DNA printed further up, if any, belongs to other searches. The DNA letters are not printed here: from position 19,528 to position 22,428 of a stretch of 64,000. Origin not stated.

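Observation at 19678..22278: Unusual 866-aa fusion: isochorismatase-like hydrolase + APH-fold kinase + NUDIX hydrolase, translationally coupled to a cNMP-gated K+ channel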

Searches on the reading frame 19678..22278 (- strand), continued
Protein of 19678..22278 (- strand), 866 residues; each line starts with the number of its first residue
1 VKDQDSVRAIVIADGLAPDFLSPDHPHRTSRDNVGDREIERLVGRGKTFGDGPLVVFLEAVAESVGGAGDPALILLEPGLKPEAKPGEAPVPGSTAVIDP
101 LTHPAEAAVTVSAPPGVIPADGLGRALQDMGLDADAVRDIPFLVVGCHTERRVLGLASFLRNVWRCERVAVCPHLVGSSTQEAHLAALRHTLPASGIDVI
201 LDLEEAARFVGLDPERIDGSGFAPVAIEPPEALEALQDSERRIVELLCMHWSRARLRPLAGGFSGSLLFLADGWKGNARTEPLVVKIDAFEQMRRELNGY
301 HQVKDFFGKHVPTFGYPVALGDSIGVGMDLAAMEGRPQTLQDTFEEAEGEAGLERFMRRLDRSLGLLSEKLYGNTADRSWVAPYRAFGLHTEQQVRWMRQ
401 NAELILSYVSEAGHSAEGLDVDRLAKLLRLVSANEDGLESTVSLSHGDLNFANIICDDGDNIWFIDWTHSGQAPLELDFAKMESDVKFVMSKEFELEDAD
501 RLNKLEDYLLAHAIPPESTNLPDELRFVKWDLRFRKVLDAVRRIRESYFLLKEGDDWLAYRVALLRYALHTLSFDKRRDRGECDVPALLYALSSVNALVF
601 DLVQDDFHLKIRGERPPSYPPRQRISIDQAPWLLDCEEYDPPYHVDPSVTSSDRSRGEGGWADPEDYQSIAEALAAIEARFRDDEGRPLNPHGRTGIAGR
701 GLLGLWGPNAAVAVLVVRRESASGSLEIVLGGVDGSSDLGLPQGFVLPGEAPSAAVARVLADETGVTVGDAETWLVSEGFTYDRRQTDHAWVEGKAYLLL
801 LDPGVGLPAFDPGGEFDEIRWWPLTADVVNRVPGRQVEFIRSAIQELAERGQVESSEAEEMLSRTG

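Call 11: find_homologous_proteins(query=window:19678-22278:-, max_evalue=0.00001)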
Query window:19678-22278:- (866 aa): 374 proteins with E <= 0.00001 among 8000 candidates; the best 120 are listed.
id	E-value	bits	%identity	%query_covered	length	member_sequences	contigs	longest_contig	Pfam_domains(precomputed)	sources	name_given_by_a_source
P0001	0.0e+0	1975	100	100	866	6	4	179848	PF19974.6,PF00293.35,PF01633.27,PF25969.1,PF01636.30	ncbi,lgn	-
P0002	0.0e+0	1371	69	99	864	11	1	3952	PF19974.6,PF00293.35,PF25969.1,PF01163.29,PF01636.30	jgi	-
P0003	0.0e+0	1361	70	99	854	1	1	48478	PF19974.6,PF00293.35,PF25969.1,PF01163.29,PF01636.30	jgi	-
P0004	0.0e+0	1359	70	100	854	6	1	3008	PF19974.6,PF00293.35,PF25969.1,PF01636.30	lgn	-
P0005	0.0e+0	1345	70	99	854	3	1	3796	PF19974.6,PF00293.35,PF25969.1,PF01163.29,PF01636.30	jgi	jgi:ADP-ribose pyrophosphatase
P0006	0.0e+0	1338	69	97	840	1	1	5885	PF19974.6,PF00293.35,PF25969.1,PF01163.29,PF01636.30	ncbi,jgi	jgi:ADP-ribose pyrophosphatase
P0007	0.0e+0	1316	70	96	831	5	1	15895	PF19974.6,PF00293.35,PF25969.1,PF01636.30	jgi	jgi:ADP-ribose pyrophosphatase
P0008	0.0e+0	1299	67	100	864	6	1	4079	PF19974.6,PF00293.35,PF25969.1,PF01636.30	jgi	jgi:ADP-ribose pyrophosphatase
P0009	0.0e+0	1273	65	100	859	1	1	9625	PF19974.6,PF00293.35,PF25969.1,PF01636.30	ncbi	-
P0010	0.0e+0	1270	67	99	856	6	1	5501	PF19974.6,PF00293.35,PF25969.1,PF01163.29,PF01636.30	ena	-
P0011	0.0e+0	1259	66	99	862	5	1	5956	PF19974.6,PF00293.35,PF01633.27,PF25969.1,PF01636.30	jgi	jgi:ADP-ribose pyrophosphatase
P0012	0.0e+0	1258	65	99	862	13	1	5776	PF19974.6,PF00293.35,PF01633.27,PF25969.1,PF01163.29,PF01636.30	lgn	-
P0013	0.0e+0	1194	64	99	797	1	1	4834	PF19974.6,PF25969.1,PF01163.29,PF01636.30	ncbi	-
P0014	0.0e+0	1189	64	99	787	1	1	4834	PF19974.6,PF25969.1,PF01163.29,PF01636.30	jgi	jgi:ADP-ribose pyrophosphatase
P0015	0.0e+0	1181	61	99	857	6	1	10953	PF19974.6,PF25969.1,PF01636.30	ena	-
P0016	0.0e+0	1160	59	99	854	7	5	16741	PF19974.6,PF00293.35,PF25969.1,PF01636.30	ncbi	-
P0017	0.0e+0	1159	60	99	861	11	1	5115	PF19974.6,PF00293.35,PF25969.1,PF01636.30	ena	-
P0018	0.0e+0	1158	60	99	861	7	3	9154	PF19974.6,PF00293.35,PF25969.1,PF01636.30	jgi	jgi:ADP-ribose pyrophosphatase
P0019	0.0e+0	1154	60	99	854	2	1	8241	PF19974.6,PF00293.35,PF25969.1,PF01636.30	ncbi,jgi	jgi:ADP-ribose pyrophosphatase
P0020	0.0e+0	1154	60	99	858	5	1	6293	PF19974.6,PF00293.35,PF25969.1,PF01636.30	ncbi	-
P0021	0.0e+0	1146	59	99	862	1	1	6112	PF19974.6,PF00293.35,PF25969.1,PF01636.30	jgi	jgi:ADP-ribose pyrophosphatase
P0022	0.0e+0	1143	60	99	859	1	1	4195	PF19974.6,PF00293.35,PF25969.1,PF01636.30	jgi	jgi:ADP-ribose pyrophosphatase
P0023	0.0e+0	1140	59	99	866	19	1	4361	PF19974.6,PF00293.35,PF01633.27,PF25969.1,PF01636.30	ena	-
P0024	0.0e+0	1133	58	99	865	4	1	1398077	PF19974.6,PF00293.35,PF25969.1,PF01636.30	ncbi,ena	-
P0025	0.0e+0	1133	58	99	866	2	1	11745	PF19974.6,PF00293.35,PF01633.27,PF25969.1,PF01636.30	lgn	-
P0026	0.0e+0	1132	58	99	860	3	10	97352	PF19974.6,PF00293.35,PF25969.1,PF01636.30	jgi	jgi:ADP-ribose pyrophosphatase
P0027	0.0e+0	1131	59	100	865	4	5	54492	PF19974.6,PF00293.35,PF25969.1,PF01636.30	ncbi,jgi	jgi:ADP-ribose pyrophosphatase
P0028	0.0e+0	1127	58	99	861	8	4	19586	PF19974.6,PF00293.35,PF25969.1,PF01636.30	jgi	jgi:ADP-ribose pyrophosphatase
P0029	0.0e+0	1126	58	99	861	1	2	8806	PF19974.6,PF00293.35,PF25969.1,PF01636.30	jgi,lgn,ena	-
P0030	0.0e+0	1125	59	99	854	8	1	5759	PF19974.6,PF00293.35,PF25969.1,PF01636.30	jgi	jgi:ADP-ribose pyrophosphatase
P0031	0.0e+0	1123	58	99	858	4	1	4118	PF19974.6,PF00293.35,PF25969.1,PF01636.30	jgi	-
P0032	0.0e+0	1122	58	99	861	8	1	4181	PF19974.6,PF00293.35,PF25969.1,PF01636.30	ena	-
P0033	0.0e+0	1120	59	99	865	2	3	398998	PF19974.6,PF00293.35,PF25969.1,PF01636.30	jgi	jgi:ADP-ribose pyrophosphatase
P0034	0.0e+0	1115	58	99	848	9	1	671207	PF19974.6,PF00293.35,PF25969.1,PF01636.30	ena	-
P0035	0.0e+0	1113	58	99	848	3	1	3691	PF19974.6,PF00293.35,PF25969.1,PF01636.30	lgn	-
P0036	0.0e+0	1113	60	95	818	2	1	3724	PF19974.6,PF25969.1,PF01636.30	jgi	jgi:ADP-ribose pyrophosphatase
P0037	0.0e+0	1110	57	99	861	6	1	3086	PF19974.6,PF00293.35,PF01633.27,PF25969.1,PF01636.30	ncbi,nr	ncbi:MAG: NUDIX domain-containing protein [Acidobacteria bacterium]|nr:MAG: NUDIX domain-containing 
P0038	0.0e+0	1110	57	99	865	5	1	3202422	PF19974.6,PF00293.35,PF25969.1,PF01636.30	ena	-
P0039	0.0e+0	1108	57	99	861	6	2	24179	PF19974.6,PF00293.35,PF01633.27,PF25969.1,PF01636.30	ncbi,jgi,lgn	jgi:ADP-ribose pyrophosphatase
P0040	0.0e+0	1104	56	99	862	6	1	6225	PF19974.6,PF00293.35,PF01633.27,PF25969.1,PF01636.30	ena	-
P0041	0.0e+0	1103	57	99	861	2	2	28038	PF19974.6,PF00293.35,PF25969.1,PF01636.30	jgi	jgi:ADP-ribose pyrophosphatase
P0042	0.0e+0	1102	57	99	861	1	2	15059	PF19974.6,PF00293.35,PF25969.1,PF01636.30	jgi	jgi:ADP-ribose pyrophosphatase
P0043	0.0e+0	1101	57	99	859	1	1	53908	PF19974.6,PF00293.35,PF01633.27,PF25969.1,PF01636.30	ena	-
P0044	0.0e+0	1097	56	99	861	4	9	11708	PF19974.6,PF00293.35,PF25969.1,PF01636.30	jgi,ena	-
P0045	0.0e+0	1097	56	99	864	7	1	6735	PF19974.6,PF00293.35,PF25969.1,PF01636.30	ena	-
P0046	0.0e+0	1096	56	99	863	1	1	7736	PF19974.6,PF00293.35,PF25969.1,PF01636.30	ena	-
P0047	0.0e+0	1096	56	99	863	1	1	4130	PF19974.6,PF00293.35,PF25969.1,PF01636.30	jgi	-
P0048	0.0e+0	1096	56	100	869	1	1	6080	PF19974.6,PF00293.35,PF01633.27,PF25969.1,PF01163.29,PF01636.30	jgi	-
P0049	0.0e+0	1094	56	100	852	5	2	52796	PF19974.6,PF00293.35,PF25969.1,PF01636.30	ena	-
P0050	0.0e+0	1091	58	99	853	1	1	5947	PF19974.6,PF25969.1,PF01636.30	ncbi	-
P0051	0.0e+0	1089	56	99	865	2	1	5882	PF19974.6,PF00293.35,PF25969.1,PF01163.29,PF01636.30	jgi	jgi:ADP-ribose pyrophosphatase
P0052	0.0e+0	1088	56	99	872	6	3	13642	PF19974.6,PF00293.35,PF01633.27,PF25969.1,PF01636.30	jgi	jgi:ADP-ribose pyrophosphatase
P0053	0.0e+0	1085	57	99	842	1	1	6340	PF19974.6,PF00293.35,PF25969.1,PF01636.30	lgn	-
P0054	0.0e+0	1085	56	99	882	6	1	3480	PF19974.6,PF25969.1,PF01163.29,PF01636.30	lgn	-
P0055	0.0e+0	1082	57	99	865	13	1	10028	PF19974.6,PF00293.35,PF25969.1,PF01636.30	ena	-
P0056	0.0e+0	1082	58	99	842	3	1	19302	PF19974.6,PF00293.35,PF25969.1,PF01636.30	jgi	jgi:ADP-ribose pyrophosphatase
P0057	0.0e+0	1079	57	99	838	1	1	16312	PF19974.6,PF00293.35,PF25969.1,PF01163.29,PF01636.30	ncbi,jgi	jgi:ADP-ribose pyrophosphatase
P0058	0.0e+0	1077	57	99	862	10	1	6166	PF19974.6,PF00293.35,PF25969.1,PF01636.30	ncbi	-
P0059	0.0e+0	1074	57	99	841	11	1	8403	PF19974.6,PF00293.35,PF25969.1,PF01636.30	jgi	jgi:ADP-ribose pyrophosphatase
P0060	0.0e+0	1074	57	99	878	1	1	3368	PF19974.6,PF00293.35,PF25969.1,PF01163.29,PF01636.30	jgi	jgi:ADP-ribose pyrophosphatase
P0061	0.0e+0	1066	56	99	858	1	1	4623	PF19974.6,PF00293.35,PF25969.1,PF01636.30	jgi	jgi:ADP-ribose pyrophosphatase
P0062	0.0e+0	1064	57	99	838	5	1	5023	PF19974.6,PF00293.35,PF25969.1,PF01163.29,PF01636.30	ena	-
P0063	0.0e+0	1064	57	99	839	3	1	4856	PF19974.6,PF00293.35,PF25969.1,PF01636.30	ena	-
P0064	0.0e+0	1063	56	100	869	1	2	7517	PF19974.6,PF00293.35,PF25969.1,PF01636.30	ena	-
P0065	0.0e+0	1062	62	89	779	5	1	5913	PF19974.6,PF00293.35,PF25969.1,PF01636.30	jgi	jgi:ADP-ribose pyrophosphatase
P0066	0.0e+0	1062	56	96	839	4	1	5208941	PF19974.6,PF00293.35,PF25969.1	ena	-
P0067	0.0e+0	1060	57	99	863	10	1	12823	PF19974.6,PF00293.35,PF25969.1,PF01636.30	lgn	-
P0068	0.0e+0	1060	56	99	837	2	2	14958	PF19974.6,PF00293.35,PF25969.1,PF01636.30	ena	-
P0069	0.0e+0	1056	55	99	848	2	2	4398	PF19974.6,PF00293.35,PF25969.1,PF01163.29,PF01636.30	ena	-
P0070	0.0e+0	1055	56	99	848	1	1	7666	PF19974.6,PF00293.35,PF25969.1,PF01636.30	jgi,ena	-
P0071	0.0e+0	1055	56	99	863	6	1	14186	PF19974.6,PF00293.35,PF25969.1,PF01636.30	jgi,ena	-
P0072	0.0e+0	1055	55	99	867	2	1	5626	PF19974.6,PF00293.35,PF01633.27,PF25969.1,PF01636.30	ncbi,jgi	-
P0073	0.0e+0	1055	57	99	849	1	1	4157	PF19974.6,PF00293.35,PF25969.1,PF01636.30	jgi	-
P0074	0.0e+0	1053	55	99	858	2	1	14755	PF19974.6,PF00293.35,PF01633.27,PF25969.1,PF01163.29,PF01636.30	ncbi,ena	-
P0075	0.0e+0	1053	55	99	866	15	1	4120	PF19974.6,PF00293.35,PF25969.1,PF01636.30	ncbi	-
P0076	0.0e+0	1051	56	99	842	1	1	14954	PF19974.6,PF00293.35,PF25969.1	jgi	-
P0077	0.0e+0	1050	55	99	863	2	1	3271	PF19974.6,PF00293.35,PF25969.1,PF01636.30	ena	-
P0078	0.0e+0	1049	56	99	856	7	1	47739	PF19974.6,PF00293.35,PF25969.1,PF01636.30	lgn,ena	-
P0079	0.0e+0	1049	56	99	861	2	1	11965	PF19974.6,PF00293.35,PF25969.1,PF01636.30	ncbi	-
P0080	0.0e+0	1048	59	88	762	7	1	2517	PF19974.6,PF00293.35,PF25969.1,PF01163.29,PF01636.30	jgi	jgi:ADP-ribose pyrophosphatase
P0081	0.0e+0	1046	57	99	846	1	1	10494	PF19974.6,PF00293.35,PF25969.1,PF01636.30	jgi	-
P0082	0.0e+0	1046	57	99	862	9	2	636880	PF19974.6,PF00293.35,PF25969.1,PF01636.30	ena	-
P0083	0.0e+0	1043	55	99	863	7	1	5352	PF19974.6,PF00293.35,PF25969.1,PF01636.30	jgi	-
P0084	0.0e+0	1042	55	99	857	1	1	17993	PF19974.6,PF00293.35,PF25969.1,PF01636.30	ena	-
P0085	0.0e+0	1042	57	99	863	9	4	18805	PF19974.6,PF00293.35,PF25969.1,PF01636.30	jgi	jgi:ADP-ribose pyrophosphatase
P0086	0.0e+0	1041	55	99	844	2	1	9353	PF19974.6,PF00293.35,PF25969.1,PF01636.30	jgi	jgi:ADP-ribose pyrophosphatase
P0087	0.0e+0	1039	53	99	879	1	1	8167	PF19974.6,PF00293.35,PF25969.1,PF01163.29,PF01636.30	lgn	-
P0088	0.0e+0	1037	56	99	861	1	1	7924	PF19974.6,PF00293.35,PF25969.1,PF01636.30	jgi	jgi:ADP-ribose pyrophosphatase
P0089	0.0e+0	1036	56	99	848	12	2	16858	PF19974.6,PF00293.35,PF25969.1,PF01636.30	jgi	jgi:ADP-ribose pyrophosphatase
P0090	0.0e+0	1035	54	99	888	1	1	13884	PF19974.6,PF00293.35,PF25969.1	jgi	jgi:ADP-ribose pyrophosphatase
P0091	0.0e+0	1035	55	99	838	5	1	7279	PF19974.6,PF00293.35,PF25969.1,PF01636.30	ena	-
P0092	0.0e+0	1034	56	99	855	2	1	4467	PF19974.6,PF25969.1,PF01636.30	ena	-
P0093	0.0e+0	1033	55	99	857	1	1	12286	PF19974.6,PF00293.35,PF25969.1,PF01636.30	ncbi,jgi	jgi:ADP-ribose pyrophosphatase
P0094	0.0e+0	1031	55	99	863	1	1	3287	PF19974.6,PF00293.35,PF25969.1,PF01636.30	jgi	jgi:ADP-ribose pyrophosphatase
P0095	0.0e+0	1029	56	99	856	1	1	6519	PF19974.6,PF00293.35,PF25969.1,PF01636.30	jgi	jgi:ADP-ribose pyrophosphatase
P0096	0.0e+0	1028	55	99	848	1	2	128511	PF19974.6,PF00293.35,PF25969.1,PF01636.30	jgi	jgi:ADP-ribose pyrophosphatase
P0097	0.0e+0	1028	54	99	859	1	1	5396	PF19974.6,PF00293.35,PF25969.1,PF01636.30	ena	-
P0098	0.0e+0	1024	54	99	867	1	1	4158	PF19974.6,PF25969.1,PF01636.30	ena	-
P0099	0.0e+0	1022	53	99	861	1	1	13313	PF19974.6,PF00293.35,PF25969.1,PF01636.30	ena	-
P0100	0.0e+0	1022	54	100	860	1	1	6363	PF19974.6,PF00293.35,PF25969.1,PF01636.30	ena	-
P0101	0.0e+0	1015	52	99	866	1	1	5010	PF19974.6,PF00293.35,PF01633.27,PF25969.1,PF01636.30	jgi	jgi:ADP-ribose pyrophosphatase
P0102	0.0e+0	1015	53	99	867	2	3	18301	PF19974.6,PF00293.35,PF25969.1,PF01636.30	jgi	jgi:ADP-ribose pyrophosphatase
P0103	0.0e+0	1013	54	99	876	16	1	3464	PF19974.6,PF00293.35,PF01633.27,PF25969.1,PF01636.30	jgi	jgi:ADP-ribose pyrophosphatase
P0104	0.0e+0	1012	60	84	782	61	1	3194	PF19974.6,PF00293.35,PF25969.1,PF01636.30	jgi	jgi:ADP-ribose pyrophosphatase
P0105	2.5e-298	1010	53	99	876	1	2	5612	PF19974.6,PF00293.35,PF01633.27,PF25969.1,PF01163.29,PF01636.30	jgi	jgi:ADP-ribose pyrophosphatase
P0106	5.7e-298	1009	54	99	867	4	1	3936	PF19974.6,PF00293.35,PF01633.27,PF25969.1,PF01636.30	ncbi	-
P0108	7.3e-298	1009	53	99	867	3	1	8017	PF19974.6,PF01633.27,PF25969.1,PF01636.30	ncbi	-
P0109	8.0e-298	1009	52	99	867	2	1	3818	PF19974.6,PF00293.35,PF01633.27,PF25969.1,PF01636.30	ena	-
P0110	2.6e-297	1007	55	99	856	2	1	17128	PF19974.6,PF00293.35,PF25969.1,PF01636.30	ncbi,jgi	jgi:ADP-ribose pyrophosphatase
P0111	2.6e-297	1007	54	98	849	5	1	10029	PF19974.6,PF00293.35,PF25969.1,PF01163.29,PF01636.30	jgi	jgi:ADP-ribose pyrophosphatase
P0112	1.6e-296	1004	53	99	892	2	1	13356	PF19974.6,PF00293.35,PF01633.27,PF25969.1,PF01636.30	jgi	jgi:ADP-ribose pyrophosphatase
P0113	3.0e-296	1003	55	99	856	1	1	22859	PF19974.6,PF00293.35,PF25969.1,PF01636.30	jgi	jgi:ADP-ribose pyrophosphatase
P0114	3.2e-296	1003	53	99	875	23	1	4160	PF19974.6,PF00293.35,PF25969.1,PF01163.29,PF01636.30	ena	-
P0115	3.3e-296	1003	55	99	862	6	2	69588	PF19974.6,PF00293.35,PF25969.1,PF01636.30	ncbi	-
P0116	3.8e-296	1003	54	99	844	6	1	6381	PF19974.6,PF25969.1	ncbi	-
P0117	4.6e-296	1003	53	99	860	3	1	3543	PF19974.6,PF25969.1,PF01636.30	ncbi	-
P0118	9.0e-296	1002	53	99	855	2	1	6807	PF19974.6,PF00293.35,PF25969.1,PF01636.30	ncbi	-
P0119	1.2e-295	1001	55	95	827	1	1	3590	PF19974.6,PF00293.35,PF25969.1,PF01636.30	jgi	jgi:ADP-ribose pyrophosphatase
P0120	1.7e-295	1001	54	99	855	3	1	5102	PF19974.6,PF00293.35,PF25969.1,PF01636.30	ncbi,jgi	ncbi:MAG: phosphotransferase [Planctomycetota bacterium]|jgi:ADP-ribose pyrophosphatase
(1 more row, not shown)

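Call 12: list_cluster_members(proteins=[P0001, P0024, P0038, P0066])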
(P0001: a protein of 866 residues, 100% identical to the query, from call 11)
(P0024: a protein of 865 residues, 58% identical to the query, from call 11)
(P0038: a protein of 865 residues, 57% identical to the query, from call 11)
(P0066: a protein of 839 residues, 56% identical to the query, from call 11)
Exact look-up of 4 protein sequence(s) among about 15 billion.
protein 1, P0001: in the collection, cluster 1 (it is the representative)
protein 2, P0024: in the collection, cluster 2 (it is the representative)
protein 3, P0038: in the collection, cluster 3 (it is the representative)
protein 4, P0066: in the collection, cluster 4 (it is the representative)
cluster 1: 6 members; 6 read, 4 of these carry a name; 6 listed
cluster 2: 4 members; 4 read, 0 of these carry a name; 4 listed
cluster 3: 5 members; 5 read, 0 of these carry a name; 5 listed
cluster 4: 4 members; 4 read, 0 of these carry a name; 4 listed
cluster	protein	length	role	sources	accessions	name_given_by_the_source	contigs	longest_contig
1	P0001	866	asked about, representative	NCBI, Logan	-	-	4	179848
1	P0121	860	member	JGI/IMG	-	ADP-ribose pyrophosphatase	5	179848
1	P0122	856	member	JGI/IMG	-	ADP-ribose pyrophosphatase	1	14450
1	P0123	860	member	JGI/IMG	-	ADP-ribose pyrophosphatase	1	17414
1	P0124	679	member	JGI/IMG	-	ADP-ribose pyrophosphatase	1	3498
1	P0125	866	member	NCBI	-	-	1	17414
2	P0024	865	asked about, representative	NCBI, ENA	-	-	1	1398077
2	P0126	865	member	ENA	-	-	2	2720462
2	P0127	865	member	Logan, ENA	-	-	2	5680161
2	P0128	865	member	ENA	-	-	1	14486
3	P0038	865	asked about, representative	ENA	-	-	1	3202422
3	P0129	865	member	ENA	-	-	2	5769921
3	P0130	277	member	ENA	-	-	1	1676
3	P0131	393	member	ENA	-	-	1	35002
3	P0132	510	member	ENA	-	-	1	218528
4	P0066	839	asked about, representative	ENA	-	-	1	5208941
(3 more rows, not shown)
